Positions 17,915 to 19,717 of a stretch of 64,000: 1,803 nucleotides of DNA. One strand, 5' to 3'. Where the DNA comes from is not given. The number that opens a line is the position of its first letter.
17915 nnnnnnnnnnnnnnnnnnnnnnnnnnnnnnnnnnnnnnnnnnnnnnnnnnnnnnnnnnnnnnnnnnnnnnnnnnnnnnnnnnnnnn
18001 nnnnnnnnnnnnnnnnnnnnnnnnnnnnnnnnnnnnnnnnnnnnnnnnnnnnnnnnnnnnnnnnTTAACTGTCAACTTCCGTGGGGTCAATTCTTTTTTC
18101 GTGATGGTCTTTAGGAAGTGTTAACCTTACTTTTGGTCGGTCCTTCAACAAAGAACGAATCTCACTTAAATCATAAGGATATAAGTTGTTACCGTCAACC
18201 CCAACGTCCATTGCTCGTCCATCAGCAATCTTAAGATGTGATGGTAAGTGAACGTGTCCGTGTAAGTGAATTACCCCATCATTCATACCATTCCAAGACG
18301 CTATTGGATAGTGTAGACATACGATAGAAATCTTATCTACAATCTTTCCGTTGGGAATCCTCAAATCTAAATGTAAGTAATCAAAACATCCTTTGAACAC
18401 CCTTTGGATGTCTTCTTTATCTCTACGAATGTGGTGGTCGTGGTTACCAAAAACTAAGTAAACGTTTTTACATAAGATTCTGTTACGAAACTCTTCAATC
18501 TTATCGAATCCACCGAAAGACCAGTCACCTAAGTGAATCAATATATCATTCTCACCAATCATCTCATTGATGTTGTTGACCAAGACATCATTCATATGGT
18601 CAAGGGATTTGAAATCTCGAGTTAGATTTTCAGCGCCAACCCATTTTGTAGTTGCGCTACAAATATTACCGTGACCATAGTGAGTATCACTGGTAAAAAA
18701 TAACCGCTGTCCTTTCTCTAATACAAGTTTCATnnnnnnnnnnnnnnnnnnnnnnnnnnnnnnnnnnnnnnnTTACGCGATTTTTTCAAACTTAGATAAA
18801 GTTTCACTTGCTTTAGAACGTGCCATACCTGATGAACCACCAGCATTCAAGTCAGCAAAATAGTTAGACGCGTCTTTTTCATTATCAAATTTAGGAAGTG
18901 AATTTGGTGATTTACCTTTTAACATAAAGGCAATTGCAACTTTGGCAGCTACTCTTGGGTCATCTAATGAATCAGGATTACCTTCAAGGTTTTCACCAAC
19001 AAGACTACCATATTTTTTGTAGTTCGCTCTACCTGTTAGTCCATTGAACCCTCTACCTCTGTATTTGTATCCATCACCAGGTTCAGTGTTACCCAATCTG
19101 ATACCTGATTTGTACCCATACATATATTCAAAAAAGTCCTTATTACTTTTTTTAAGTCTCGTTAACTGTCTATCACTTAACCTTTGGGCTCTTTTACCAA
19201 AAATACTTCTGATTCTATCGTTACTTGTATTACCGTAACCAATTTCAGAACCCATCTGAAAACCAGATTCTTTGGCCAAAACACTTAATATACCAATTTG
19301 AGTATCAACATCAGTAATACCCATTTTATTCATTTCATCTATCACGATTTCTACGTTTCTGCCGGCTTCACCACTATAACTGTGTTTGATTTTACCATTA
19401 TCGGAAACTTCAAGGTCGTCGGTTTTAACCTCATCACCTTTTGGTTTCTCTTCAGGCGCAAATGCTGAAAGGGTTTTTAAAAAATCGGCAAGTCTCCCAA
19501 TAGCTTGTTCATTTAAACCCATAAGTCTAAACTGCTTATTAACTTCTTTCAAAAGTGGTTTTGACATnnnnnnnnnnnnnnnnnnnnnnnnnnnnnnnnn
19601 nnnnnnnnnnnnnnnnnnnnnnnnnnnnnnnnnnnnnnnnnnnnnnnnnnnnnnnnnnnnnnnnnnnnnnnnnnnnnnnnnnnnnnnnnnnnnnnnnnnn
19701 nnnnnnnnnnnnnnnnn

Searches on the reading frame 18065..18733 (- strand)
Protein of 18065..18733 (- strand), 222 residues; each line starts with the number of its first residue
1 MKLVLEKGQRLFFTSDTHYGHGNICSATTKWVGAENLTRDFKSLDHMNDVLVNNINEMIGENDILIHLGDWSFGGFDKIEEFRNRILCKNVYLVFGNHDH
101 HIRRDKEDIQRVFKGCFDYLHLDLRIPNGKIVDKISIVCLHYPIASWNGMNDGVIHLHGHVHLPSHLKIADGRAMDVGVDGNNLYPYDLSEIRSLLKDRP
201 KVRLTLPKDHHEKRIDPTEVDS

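Call 51: search_protein_families(library=pfam, proteins=[window:18065-18733:-], max_evalue=0.001)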
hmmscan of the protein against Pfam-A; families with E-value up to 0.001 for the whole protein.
window:18065-18733:- (222 aa): 1 family
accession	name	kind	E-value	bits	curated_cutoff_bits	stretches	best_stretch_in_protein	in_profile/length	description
PF00149.33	Metallophos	-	7.3e-08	33.5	21.5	1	10-164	2-159/191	Calcineurin-like phosphoesterase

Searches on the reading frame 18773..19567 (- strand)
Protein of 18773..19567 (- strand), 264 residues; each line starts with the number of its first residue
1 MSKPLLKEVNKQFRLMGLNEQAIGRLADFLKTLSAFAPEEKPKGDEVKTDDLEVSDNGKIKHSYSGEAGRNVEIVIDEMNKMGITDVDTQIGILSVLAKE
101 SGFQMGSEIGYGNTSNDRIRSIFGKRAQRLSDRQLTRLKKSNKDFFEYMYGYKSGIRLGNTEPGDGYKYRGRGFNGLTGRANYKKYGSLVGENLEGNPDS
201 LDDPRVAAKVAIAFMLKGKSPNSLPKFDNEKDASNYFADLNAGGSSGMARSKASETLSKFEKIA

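Call 51: search_protein_families(library=pfam, proteins=[window:18773-19567:-], max_evalue=0.001)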
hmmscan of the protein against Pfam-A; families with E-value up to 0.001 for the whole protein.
window:18773-19567:- (264 aa): 1 family
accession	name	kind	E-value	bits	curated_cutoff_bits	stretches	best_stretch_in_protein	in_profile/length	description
PF00182.24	Glyco_hydro_19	-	7.5e-05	23.1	25.5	1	165-221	103-160/232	Chitinase class I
